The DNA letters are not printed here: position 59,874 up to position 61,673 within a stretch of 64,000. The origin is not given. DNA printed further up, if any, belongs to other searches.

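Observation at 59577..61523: Candidate uncharacterised two-gene module (4-TM protein plus 499-aa ORFan) in a low-GC island beside a nuclease-methylase gene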

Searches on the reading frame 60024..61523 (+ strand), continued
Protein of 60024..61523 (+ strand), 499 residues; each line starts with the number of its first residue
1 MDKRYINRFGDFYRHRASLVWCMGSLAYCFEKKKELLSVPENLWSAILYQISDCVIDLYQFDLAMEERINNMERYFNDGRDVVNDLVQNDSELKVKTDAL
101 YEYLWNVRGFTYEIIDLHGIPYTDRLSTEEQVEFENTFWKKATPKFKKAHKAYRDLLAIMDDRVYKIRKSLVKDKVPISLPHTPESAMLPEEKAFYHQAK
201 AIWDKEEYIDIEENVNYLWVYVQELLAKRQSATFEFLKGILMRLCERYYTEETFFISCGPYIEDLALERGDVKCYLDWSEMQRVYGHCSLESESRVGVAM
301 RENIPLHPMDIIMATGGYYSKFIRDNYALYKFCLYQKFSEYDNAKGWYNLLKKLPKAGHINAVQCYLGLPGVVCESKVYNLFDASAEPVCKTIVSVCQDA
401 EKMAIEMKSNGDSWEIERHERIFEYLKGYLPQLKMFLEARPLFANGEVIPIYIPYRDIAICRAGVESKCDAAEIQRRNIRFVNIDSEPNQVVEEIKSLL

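Call 42: predict_structure(alignment_id=A1)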
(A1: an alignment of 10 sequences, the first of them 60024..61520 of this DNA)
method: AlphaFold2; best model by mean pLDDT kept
length: 499 residues; sequences in the alignment: 10
mean_pLDDT: 71.6   pTM: 0.49
mean pLDDT of the five models: 71.6, 71.0, 65.1, 64.8, 61.2
residues with pLDDT >= 90: 89; 70-90: 198; 50-70: 146; < 50: 66
segments of 3 or more residues with pLDDT < 50: 174-179, 249-253, 255-258, 284-289, 356-382, 435-447
pLDDT, mean of each block of 10 residues (from residue 1): 66 76 83 83 88 93 88 86 91 95 95 85 92 94 96 93 80 51 64 78 71 59 68 68 61 47 51 54 48 62 64 67 74 79 79 52 34 32 60 86 89 74 70 46 47 64 72 68 83 79
secondary structure, 60 per line:
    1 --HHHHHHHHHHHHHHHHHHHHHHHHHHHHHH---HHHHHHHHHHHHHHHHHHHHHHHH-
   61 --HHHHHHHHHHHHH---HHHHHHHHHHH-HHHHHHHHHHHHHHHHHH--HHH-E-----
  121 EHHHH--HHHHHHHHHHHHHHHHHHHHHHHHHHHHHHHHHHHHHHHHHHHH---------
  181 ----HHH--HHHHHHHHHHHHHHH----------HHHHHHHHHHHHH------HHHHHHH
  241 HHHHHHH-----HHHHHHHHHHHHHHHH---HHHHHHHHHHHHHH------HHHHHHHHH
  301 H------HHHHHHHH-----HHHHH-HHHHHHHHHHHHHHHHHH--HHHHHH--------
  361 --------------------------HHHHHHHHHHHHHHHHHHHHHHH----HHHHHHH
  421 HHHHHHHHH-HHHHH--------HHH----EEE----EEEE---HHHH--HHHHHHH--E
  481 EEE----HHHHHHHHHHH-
elements in order: H3-32 H36-59 H63-75 H79-89 H91-108 H122-125 H128-171 H190-204 H215-227 H234-247 H253-268 H272-285 H292-301 H308-315 H321-325 H327-344 H347-352 H387-409 H414-429 H431-435 E451-453 E458-461 H465-468 H471-477 E480-483 H488-498

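Call 43: search_protein_families(library=pfam, alignment_id=A2, max_evalue=0.01)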
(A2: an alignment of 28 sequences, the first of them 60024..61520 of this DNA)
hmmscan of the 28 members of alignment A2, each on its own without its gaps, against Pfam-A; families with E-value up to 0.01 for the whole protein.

A. member 1, window:60024-61520:+ (499 aa): 0 families

B. families by the number of members that match (of 28 scanned): 3 families
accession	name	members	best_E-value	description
PF13208.11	TerB_N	9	7.7e-06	TerB N-terminal domain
PF24055.2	POL3_N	1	0.0011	DNA polymerase delta catalytic subunit-like, N-terminal domain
PF17541.7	TssC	1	0.0021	Type VI secretion system, TssC, VipB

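Call 46: fold_search(model_id=the predicted structure, library=pdb)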
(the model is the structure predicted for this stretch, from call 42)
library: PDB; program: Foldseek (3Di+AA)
matches with E <= 10: 39; with E <= 0.001: 0
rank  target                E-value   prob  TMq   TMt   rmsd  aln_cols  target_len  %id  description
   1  9y6s_9a               8.2e-01  0.05  0.10  0.05  40.0       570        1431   12  96-nm repeat of the Leishmania tarentolae doublet microtubule (released 2025-12-17)
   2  8eup_b                1.9e+00  0.41  0.17  0.44  20.6       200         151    6  Ytm1 associated 60S nascent ribosome State 1A (released 2022-11-30)
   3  9fqr_Fy               2.4e+00  0.06  0.13  0.17  41.8       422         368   13  96-nm repeat of axonemal doublet microtubules from bovine sperm (released 2025-03-26)
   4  6d0y_C                2.7e+00  0.06  0.16  0.12  24.7       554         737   10  X-ray Crystal Structure of PGC-1beta C-terminus bound to the CBP80-CBP20 Cap Binding Complex (released 2018-04-25)
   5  5a7d_S                3.1e+00  0.11  0.14  0.22  16.5       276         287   13  Tetrameric assembly of LGN with Inscuteable (released 2016-08-03)
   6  6i2m_B                3.6e+00  0.04  0.10  0.13  28.1       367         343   10  Crystal structure of vaccinia virus protein A55 BTB-Back domain in complex with human Cullin-3 N-terminus (released 2019-01-23)
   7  6g70_A                3.8e+00  0.08  0.17  0.17  24.9       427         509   11  Structure of murine Prpf39 (released 2019-04-03)
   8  8t1w                  4.1e+00  0.06  0.13  0.16  22.8       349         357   10  Crystal structure of orphan G protein-coupled receptor 6 with bound CVN424 (released 2024-12-04)
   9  5a7d_O                4.7e+00  0.08  0.15  0.22  15.8       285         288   12  Tetrameric assembly of LGN with Inscuteable (released 2016-08-03)
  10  5a7d_N                4.9e+00  0.09  0.15  0.24  16.1       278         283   12  Tetrameric assembly of LGN with Inscuteable (released 2016-08-03)
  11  6za8                  4.9e+00  0.08  0.14  0.15  19.3       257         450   13  Crystal structure of the neurotensin receptor 1 in complex with the small-molecule partial agonist RTI-3a (released 2021-02-10)
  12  6g70_B                5.1e+00  0.08  0.18  0.18  24.6       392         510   10  Structure of murine Prpf39 (released 2019-04-03)
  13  9fq7_3G               5.3e+00  0.02  0.10  0.13  21.0       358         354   10  Perkinsus marinus Respiratory supercomplex CII2CIII2CIV2 in c1 sate (released 2025-07-02)
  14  1or2                  5.6e+00  0.30  0.17  0.48   7.1       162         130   15  APOLIPOPROTEIN E3 (APOE3) TRUNCATION MUTANT 165 (released 2000-04-10)
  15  7tcd                  5.6e+00  0.04  0.10  0.11  19.3       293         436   10  LOV2-DARPIN fusion: D13 (released 2023-07-05)
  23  6duy_A                6.9e+00  0.09  0.13  0.28  13.7       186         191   10  Crystal structure of the alpha-N-catenin actin-binding domain H1 mutant (released 2018-12-19)
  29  6duw                  7.8e+00  0.08  0.11  0.24  17.6       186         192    8  Crystal structure of the alpha-N-catenin actin-binding domain H1 mutant (released 2018-12-19)
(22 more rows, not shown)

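Call 50: find_homologous_proteins(query=A2, max_evalue=0.00001)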
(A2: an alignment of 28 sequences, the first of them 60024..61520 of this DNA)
Query A2 (28 sequences) (499 aa, profile of the alignment): 11 proteins with E <= 0.00001 among 5815 candidates.
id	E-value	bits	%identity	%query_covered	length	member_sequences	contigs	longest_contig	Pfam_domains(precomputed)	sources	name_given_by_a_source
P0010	6.8e-105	370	41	100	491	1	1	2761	-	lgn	-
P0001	1.6e-102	362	93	100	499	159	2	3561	-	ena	-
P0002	1.8e-101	358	89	100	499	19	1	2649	-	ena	-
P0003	3.3e-98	348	80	100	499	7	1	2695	-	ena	-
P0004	1.1e-96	343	82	100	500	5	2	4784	-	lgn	-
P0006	3.4e-95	338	70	100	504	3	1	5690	-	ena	-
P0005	5.9e-93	330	71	100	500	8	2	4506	-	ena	-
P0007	4.6e-92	327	99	68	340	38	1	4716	-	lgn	-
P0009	1.4e-89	319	64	100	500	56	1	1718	-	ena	-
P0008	8.0e-85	304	69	100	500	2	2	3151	-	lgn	-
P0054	1.2e-27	115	95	37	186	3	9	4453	-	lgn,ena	-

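Call 52: list_cluster_members(proteins=[P0016, P0017, P0018, P0020, P0025, P0028, P0033, P0043, P0045, P0011])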
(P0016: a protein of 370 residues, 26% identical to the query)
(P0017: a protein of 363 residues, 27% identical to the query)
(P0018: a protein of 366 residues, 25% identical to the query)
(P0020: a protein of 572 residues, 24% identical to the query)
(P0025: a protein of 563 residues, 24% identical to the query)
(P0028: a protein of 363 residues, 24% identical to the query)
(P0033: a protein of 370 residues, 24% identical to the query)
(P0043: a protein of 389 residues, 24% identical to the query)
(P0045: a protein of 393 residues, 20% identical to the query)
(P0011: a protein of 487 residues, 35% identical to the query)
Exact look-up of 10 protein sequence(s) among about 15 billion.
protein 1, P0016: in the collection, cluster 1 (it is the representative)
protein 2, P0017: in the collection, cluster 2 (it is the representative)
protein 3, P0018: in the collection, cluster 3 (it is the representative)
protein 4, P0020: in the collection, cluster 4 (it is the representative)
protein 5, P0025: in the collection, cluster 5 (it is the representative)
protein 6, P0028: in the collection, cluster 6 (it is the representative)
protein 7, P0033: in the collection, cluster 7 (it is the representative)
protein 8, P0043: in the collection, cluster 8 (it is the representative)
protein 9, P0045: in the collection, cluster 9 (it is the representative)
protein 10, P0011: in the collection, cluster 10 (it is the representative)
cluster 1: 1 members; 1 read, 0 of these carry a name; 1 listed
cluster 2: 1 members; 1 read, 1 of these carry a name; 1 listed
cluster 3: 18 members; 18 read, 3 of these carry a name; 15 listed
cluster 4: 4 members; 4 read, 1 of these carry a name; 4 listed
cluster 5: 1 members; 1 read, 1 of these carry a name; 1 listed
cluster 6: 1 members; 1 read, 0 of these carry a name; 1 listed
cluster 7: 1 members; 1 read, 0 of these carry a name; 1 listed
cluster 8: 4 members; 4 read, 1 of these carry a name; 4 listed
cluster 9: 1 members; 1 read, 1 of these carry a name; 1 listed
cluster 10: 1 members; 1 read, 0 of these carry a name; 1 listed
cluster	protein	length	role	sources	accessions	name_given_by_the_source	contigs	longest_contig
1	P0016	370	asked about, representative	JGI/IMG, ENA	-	-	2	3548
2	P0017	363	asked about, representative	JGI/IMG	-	hypothetical protein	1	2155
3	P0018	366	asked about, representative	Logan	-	-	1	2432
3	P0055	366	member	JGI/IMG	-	hypothetical protein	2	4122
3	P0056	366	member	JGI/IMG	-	hypothetical protein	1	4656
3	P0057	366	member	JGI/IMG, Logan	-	hypothetical protein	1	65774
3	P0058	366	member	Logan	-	-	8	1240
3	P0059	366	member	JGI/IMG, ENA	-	-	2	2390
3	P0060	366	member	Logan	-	-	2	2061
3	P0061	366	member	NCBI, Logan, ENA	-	-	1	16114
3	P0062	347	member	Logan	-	-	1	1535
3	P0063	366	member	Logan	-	-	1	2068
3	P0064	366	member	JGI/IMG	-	-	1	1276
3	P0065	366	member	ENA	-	-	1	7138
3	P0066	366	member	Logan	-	-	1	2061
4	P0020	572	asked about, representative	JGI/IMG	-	-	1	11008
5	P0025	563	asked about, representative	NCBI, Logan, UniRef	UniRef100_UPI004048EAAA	hypothetical protein n=1 Tax=Shewanella baltica TaxID=62322 RepID=UPI004048EAAA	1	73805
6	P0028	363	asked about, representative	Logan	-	-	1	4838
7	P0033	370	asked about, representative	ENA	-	-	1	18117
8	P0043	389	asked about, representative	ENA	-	-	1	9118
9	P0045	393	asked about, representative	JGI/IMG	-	hypothetical protein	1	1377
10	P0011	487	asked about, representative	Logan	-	-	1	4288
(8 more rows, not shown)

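Call 53: search_dna_similar(query=P0016, collection=plasmids, mode=protein, max_evalue=0.001)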
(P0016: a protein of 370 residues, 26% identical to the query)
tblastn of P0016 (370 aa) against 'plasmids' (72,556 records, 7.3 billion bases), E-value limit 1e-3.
Records with a match: 49; places in all: 49; records where one place covers at least 80% of the query: 2.
Best place of each record, by identity: <60% 49.
By first word of the organism name: Rhizobium 7; Acinetobacter 6; Agrobacterium 5; Sphingobium 4; Clostridioides 4; Bacillus 3; Clostridium 3; Arcobacter 2; Shinella 2; Ralstonia 1; and 12 more.
By predicted mobility (MOB-suite, as given by PLSDB): non-mobilizable 24; conjugative 17; mobilizable 8.
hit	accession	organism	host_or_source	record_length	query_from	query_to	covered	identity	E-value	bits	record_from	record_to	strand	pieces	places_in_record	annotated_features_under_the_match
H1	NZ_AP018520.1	Sphingobium sp. YG1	-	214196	61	356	80%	34.6%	5e-39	155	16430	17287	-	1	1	hypothetical protein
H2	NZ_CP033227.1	Sphingobium yanoikuyae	Mixed culture,wastewater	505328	61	356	80%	34.6%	5e-39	155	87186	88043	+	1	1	hypothetical protein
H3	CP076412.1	Ralstonia wenshanensis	soil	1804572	218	348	35%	49.6%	7e-33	137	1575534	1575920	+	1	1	hypothetical protein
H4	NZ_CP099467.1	Arthrobacter caoxuetaonis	single cell,faeces,Qinghai,China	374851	231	369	38%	41.1%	2e-24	112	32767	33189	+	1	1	hypothetical protein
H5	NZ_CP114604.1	Acinetobacter towneri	chicken,carcass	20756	189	341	41%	36.8%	2e-23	109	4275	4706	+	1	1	hypothetical protein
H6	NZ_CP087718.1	Acinetobacter pittii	Homo sapiens,pure culture,hydrothorax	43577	189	341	41%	36.8%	2e-23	109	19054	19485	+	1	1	hypothetical protein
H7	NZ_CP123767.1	Acinetobacter pittii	Homo sapiens,sputum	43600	189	341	41%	36.8%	2e-23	109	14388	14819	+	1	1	hypothetical protein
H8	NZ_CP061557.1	Acinetobacter seifertii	Homo sapiens,blood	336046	189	341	41%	36.8%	2e-23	109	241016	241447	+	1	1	hypothetical protein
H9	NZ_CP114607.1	Acinetobacter sp. YWS30-1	soil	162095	189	341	41%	36.8%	2e-23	109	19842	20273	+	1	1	hypothetical protein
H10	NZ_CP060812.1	Acinetobacter variabilis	-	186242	189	341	41%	36.8%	2e-23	109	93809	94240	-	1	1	hypothetical protein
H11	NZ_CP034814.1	Paracoccus sp. Arc7-R13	-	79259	202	341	38%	39.9%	3e-25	114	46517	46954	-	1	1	hypothetical protein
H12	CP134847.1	Arcobacter sp. AZ-2023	food,chicken meat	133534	220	346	34%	42.6%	4e-18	93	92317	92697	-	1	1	hypothetical protein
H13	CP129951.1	Arcobacter sp. DSM 115972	animal,chicken meat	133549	220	346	34%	42.6%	4e-18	93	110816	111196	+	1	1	hypothetical protein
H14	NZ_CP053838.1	Aliarcobacter faecis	Cell culture,Human septic tank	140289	220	346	34%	42.6%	4e-18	93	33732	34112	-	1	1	hypothetical protein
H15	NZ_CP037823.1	Clostridioides difficile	Homo sapiens,feces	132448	158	340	49%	29.5%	4e-7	60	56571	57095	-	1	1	hypothetical protein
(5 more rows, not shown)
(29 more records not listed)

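Call 54: search_dna_similar(query=window:60024-61520:+, collection=phages, mode=protein, max_evalue=0.01)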
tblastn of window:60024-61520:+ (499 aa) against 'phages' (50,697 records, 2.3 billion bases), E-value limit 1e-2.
No match.

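Call 55: get_annotated_region(hit=H1, flank=8000)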
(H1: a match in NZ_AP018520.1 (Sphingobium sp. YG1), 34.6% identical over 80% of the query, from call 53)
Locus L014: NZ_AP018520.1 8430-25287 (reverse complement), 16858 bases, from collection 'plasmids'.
description: Sphingobium sp. YG1 plasmid pYGP1, complete sequence
organism: Sphingobium sp. YG1 (NCBI taxid 2082188)
taxonomy: Bacteria; Pseudomonadota; Alphaproteobacteria; Sphingomonadales; Sphingomonadaceae; Sphingobium; Sphingobium sp. YG1
host: -; source: -; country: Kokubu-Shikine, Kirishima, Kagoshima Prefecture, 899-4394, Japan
typing (MOB-suite, as given by PLSDB): conjugative; relaxase MOBF; mating-pair formation MPF_F
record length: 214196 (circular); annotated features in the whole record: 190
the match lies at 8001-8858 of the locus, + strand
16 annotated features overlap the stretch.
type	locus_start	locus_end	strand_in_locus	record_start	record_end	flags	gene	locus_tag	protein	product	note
CDS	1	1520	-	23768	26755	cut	-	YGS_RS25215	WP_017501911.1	RelA/SpoT domain-containing protein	-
CDS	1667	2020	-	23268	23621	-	-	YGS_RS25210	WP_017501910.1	hypothetical protein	-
CDS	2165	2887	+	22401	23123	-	-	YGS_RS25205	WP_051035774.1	protein ImuA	-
CDS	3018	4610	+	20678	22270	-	-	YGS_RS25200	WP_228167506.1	DNA polymerase Y family protein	-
CDS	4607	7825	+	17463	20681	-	-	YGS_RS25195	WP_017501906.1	error-prone DNA polymerase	GO:0006260 - DNA replication [Evidence IEA]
CDS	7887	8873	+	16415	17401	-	-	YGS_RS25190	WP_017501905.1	hypothetical protein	-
CDS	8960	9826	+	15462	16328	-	-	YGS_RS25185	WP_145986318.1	hypothetical protein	-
CDS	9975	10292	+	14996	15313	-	-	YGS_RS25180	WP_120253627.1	DNA-binding protein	-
CDS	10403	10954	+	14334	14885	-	-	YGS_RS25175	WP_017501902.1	hypothetical protein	-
CDS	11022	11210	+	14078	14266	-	-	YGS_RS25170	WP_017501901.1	hypothetical protein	-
CDS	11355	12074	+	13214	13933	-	-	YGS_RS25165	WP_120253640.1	hypothetical protein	-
CDS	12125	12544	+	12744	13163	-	-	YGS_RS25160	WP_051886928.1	hypothetical protein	-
CDS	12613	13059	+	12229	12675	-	-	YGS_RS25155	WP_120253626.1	hypothetical protein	-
CDS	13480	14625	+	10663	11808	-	-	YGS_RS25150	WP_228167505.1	efflux RND transporter periplasmic adaptor subunit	GO:0006810 - transport [Evidence IEA]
CDS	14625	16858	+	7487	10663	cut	-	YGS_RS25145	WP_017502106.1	efflux RND transporter permease subunit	GO:0042908 - xenobiotic transport [Evidence IEA]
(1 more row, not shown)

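Call 56: get_annotated_region(hit=H5, flank=5000)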
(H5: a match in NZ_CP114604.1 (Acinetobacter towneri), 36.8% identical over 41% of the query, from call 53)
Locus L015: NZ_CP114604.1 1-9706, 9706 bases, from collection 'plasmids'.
description: Acinetobacter towneri strain TT1-3_T plasmid pTT1-3-3, complete sequence
organism: Acinetobacter towneri (NCBI taxid 202956)
taxonomy: Bacteria; Pseudomonadota; Gammaproteobacteria; Moraxellales; Moraxellaceae; Acinetobacter; Acinetobacter towneri
host: -; source: chicken,carcass; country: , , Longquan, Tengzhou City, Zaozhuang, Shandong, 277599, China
typing (MOB-suite, as given by PLSDB): non-mobilizable
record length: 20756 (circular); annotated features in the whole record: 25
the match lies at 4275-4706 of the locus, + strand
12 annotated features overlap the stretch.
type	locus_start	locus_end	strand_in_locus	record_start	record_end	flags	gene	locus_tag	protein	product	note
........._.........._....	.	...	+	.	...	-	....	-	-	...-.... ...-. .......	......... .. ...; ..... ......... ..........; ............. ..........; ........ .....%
CDS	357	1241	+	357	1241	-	-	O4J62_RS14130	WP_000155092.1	Mph(E) family macrolide 2'-phosphotransferase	-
predicted_resistance_gene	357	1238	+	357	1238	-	mph(E)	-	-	Mph(E) family macrolide 2'-phosphotransferase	predicted by amrfinderplus; class MACROLIDE; identity 100.0%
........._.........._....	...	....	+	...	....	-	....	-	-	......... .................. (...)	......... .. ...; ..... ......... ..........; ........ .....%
CDS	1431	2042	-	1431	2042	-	-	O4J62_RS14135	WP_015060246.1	recombinase family protein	GO:0006310 - DNA recombination [Evidence IEA]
CDS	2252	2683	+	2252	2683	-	-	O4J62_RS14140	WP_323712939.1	hypothetical protein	-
CDS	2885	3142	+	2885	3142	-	-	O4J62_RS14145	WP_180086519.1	hypothetical protein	-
CDS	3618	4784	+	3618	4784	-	-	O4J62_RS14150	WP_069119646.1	hypothetical protein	-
CDS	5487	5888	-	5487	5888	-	-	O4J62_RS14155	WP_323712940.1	hypothetical protein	-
CDS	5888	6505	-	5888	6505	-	-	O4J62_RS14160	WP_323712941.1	AAA family ATPase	-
CDS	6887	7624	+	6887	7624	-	-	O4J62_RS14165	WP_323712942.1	hypothetical protein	-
CDS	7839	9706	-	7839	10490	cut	-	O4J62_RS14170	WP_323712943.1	hypothetical protein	-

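Call 58: search_protein_families(library=padloc, alignment_id=A2, max_evalue=0.01)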
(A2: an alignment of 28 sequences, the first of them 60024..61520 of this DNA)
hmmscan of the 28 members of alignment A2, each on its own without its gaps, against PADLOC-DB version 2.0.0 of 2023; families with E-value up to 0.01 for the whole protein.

A. member 1, window:60024-61520:+ (499 aa): 0 families

B. families by the number of members that match (of 28 scanned): 1 family
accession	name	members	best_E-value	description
PDLC03958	SngA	22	8.3e-11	-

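Call 59: find_encoding_contigs(protein=P0011, flank=10000)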
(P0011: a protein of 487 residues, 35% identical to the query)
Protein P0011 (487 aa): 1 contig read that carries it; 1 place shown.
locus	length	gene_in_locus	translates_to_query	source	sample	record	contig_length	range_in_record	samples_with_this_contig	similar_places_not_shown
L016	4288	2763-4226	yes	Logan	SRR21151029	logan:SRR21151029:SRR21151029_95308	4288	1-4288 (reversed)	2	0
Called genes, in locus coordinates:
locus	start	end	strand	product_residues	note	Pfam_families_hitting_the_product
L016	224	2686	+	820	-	-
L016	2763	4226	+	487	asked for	-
